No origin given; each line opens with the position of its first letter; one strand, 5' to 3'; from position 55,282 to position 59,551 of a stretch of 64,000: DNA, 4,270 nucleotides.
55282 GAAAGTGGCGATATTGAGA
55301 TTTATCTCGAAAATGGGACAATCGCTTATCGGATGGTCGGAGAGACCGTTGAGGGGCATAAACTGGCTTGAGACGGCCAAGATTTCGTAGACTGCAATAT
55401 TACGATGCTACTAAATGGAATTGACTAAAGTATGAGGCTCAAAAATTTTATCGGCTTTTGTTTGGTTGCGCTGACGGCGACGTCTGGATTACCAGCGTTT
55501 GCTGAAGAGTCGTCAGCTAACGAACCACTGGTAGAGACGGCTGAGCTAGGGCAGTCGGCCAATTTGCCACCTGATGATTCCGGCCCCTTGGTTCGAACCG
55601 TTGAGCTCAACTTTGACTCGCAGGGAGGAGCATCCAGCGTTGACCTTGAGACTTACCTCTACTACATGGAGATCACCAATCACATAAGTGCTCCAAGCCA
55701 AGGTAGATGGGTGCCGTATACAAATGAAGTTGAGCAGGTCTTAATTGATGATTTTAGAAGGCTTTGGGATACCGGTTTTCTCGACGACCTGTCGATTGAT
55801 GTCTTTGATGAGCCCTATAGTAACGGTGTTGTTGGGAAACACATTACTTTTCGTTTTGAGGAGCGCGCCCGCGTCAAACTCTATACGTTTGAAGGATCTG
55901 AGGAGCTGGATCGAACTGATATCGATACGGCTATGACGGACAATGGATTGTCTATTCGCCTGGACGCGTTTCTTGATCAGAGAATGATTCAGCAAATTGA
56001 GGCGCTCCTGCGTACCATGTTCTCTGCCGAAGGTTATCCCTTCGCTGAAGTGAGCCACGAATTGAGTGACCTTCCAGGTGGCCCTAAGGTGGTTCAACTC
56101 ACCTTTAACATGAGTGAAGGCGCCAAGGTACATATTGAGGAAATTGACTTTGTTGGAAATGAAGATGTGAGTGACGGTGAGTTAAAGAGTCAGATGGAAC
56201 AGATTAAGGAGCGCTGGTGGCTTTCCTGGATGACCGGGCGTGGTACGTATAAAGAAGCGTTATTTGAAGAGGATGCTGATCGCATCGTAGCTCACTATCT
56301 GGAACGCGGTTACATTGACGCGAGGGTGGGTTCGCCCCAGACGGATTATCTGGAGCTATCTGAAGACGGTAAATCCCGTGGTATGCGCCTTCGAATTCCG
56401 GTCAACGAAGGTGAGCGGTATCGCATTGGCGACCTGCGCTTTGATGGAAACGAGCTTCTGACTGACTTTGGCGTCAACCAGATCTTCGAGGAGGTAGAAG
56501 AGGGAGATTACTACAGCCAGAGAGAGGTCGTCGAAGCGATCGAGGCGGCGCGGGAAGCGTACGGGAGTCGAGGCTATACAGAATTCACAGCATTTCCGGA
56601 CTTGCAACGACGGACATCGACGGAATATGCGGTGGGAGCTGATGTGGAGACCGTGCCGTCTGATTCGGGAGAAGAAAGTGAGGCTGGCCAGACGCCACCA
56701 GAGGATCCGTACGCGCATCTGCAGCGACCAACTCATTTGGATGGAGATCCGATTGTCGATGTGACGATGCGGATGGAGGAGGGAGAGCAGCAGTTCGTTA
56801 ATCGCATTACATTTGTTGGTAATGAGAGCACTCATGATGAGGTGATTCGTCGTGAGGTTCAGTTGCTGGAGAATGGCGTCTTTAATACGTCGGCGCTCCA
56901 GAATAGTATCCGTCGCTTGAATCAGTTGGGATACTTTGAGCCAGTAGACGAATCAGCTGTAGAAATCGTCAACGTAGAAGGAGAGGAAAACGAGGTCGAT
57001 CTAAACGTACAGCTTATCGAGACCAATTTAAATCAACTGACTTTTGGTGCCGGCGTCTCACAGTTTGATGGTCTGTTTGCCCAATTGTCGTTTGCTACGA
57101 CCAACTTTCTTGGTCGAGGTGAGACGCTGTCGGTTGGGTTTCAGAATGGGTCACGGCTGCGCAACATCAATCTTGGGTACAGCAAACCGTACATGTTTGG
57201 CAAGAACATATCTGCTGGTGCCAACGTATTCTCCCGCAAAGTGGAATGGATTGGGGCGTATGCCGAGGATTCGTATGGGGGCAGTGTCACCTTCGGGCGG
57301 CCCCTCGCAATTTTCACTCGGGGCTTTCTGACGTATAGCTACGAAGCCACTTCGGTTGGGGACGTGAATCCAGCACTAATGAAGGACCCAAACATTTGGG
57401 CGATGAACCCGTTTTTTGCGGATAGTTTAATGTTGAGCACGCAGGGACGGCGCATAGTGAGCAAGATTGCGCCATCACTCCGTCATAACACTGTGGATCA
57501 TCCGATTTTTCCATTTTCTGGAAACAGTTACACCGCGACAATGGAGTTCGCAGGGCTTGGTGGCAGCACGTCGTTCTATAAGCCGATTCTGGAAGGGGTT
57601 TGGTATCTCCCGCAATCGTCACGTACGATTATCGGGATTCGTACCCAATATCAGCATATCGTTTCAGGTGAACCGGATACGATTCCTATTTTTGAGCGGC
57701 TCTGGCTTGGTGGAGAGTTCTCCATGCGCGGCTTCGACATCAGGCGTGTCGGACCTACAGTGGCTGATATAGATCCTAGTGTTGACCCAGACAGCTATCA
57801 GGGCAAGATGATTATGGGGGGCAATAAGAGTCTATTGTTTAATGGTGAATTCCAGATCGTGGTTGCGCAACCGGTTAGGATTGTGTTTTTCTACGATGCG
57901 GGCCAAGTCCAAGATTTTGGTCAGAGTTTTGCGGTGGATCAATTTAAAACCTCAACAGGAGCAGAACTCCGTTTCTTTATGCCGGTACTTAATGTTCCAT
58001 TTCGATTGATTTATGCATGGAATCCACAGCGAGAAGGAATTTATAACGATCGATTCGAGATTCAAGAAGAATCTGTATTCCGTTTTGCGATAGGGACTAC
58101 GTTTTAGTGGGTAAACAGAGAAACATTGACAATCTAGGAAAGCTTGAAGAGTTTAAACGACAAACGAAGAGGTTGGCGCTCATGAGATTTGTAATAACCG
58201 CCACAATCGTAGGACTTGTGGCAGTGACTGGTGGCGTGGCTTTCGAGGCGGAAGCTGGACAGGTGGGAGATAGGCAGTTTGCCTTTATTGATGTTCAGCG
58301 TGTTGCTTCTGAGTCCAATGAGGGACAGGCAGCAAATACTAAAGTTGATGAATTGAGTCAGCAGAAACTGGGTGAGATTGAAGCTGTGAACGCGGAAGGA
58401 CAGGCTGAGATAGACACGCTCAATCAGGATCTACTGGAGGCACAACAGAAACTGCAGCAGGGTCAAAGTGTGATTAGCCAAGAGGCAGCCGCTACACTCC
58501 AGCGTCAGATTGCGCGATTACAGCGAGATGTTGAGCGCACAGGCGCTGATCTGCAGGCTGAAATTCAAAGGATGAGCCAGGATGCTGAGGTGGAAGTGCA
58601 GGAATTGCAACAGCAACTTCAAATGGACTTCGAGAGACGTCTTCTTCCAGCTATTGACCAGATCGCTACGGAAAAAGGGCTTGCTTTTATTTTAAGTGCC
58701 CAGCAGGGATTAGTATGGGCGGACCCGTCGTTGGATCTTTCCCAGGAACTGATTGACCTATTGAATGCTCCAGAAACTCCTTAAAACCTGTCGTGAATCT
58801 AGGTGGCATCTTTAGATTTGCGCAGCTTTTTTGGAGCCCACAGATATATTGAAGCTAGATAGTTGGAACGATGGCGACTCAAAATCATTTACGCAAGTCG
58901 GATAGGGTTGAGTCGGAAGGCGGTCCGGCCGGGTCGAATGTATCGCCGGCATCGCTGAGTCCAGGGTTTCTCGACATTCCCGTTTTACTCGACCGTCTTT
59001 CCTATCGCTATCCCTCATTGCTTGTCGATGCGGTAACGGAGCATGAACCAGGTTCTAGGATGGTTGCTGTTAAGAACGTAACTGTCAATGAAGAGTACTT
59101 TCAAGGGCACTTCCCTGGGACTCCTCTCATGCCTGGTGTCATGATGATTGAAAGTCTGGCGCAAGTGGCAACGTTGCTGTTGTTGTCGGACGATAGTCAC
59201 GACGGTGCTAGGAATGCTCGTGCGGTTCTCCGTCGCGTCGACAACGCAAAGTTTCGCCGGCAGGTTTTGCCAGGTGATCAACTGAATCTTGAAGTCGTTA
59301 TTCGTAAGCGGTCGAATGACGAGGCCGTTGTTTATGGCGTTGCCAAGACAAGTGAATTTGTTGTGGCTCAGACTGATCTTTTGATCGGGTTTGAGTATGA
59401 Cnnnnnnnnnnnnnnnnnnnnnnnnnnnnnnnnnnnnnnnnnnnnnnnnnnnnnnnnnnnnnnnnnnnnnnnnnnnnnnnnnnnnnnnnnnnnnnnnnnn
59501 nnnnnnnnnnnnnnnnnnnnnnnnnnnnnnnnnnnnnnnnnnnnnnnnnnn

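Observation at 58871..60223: Single-polypeptide FabZ-LpxA fusion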

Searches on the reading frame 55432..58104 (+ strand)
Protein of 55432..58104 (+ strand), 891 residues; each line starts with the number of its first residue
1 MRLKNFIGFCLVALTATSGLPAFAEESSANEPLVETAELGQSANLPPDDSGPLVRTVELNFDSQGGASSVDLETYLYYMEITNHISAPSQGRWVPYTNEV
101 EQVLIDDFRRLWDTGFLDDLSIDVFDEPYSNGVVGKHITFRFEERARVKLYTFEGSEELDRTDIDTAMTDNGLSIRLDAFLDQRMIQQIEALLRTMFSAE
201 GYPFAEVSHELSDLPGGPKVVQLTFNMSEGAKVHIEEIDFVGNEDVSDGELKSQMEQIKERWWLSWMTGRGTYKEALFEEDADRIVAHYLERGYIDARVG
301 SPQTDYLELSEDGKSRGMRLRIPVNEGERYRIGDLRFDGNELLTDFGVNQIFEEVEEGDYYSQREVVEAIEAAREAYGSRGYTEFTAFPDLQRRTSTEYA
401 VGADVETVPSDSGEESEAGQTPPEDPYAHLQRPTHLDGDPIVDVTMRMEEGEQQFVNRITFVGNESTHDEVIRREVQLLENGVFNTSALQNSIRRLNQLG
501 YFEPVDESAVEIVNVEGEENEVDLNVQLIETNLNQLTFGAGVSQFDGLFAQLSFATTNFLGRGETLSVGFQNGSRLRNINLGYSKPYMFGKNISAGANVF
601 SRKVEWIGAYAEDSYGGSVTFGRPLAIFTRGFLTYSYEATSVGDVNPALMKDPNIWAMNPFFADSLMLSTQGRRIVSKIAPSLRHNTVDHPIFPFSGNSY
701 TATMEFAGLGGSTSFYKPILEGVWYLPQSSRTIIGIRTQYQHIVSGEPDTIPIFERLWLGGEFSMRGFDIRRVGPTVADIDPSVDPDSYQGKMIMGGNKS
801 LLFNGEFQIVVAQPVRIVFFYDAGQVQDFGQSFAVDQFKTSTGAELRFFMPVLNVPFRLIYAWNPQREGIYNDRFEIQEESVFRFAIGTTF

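Call 3: search_protein_families(library=pfam, proteins=[window:55432-58104:+])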
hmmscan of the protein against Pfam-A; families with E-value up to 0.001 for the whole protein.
window:55432-58104:+ (891 aa): 3 families
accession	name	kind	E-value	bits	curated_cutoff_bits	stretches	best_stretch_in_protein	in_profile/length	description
PF01103.29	Omp85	-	6e-43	148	24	1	558-891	1-325/325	Omp85 superfamily domain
PF07244.20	POTRA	-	4.1e-41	140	21.3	3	456-528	3-76/79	Surface antigen variable number repeat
PF08479.16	POTRA_2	-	3.7e-06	27.1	24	0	282-305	40-63/76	POTRA domain, ShlB-type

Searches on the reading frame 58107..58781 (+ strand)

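Call 3: search_protein_families(library=pfam, proteins=[window:58107-58781:+])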
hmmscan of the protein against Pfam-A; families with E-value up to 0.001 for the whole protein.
window:58107-58781:+ (225 aa): 1 family
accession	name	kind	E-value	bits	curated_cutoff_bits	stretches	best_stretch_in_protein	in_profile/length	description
PF03938.19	OmpH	-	4.3e-20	72.8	32.4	1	58-219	2-141/141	Outer membrane protein (OmpH-like)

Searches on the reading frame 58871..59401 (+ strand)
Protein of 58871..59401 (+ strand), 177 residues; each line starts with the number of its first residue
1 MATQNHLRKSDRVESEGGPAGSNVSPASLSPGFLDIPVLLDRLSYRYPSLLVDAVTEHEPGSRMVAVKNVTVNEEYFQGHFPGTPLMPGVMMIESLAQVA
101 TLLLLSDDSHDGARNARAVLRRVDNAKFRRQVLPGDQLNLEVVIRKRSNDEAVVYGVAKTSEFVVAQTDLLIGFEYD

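Call 16: search_protein_families(library=ncbifam, proteins=[window:58871-59401:+])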
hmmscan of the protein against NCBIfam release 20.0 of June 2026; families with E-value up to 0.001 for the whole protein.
window:58871-59401:+ (177 aa): 6 families
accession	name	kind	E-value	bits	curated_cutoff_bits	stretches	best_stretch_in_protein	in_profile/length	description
TIGR01750.1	fabZ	equivalog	2.5e-41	140.8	155.15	1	35-171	2-138/141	3-hydroxyacyl-ACP dehydratase FabZ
NF000582.1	PRK00006.1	equivalog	7.5e-41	139.3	113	1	39-171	5-134/137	3-hydroxyacyl-ACP dehydratase FabZ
NF009667.0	PRK13188.1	equivalog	2.1e-37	128.9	465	1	32-171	319-456/464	bifunctional UDP-3-O-[3-hydroxymyristoyl] N-acetylglucosamine deacetylase/3-hydroxyacyl-ACP dehydratase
NF058663.1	cispen_cyc_AmcE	equivalog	2e-14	53.9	140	1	41-166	11-134/153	cispentacin biosynthesis cyclizing decarboxylase AmcE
NF003509.0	PRK05174.1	equivalog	2.9e-07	30.4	124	1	63-161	54-147/172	bifunctional 3-hydroxydecanoyl-ACP dehydratase/trans-2-decenoyl-ACP isomerase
TIGR01749.1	fabA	equivalog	2.7e-05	24.2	238.15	1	64-158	52-141/169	3-hydroxyacyl-[acyl-carrier-protein] dehydratase FabA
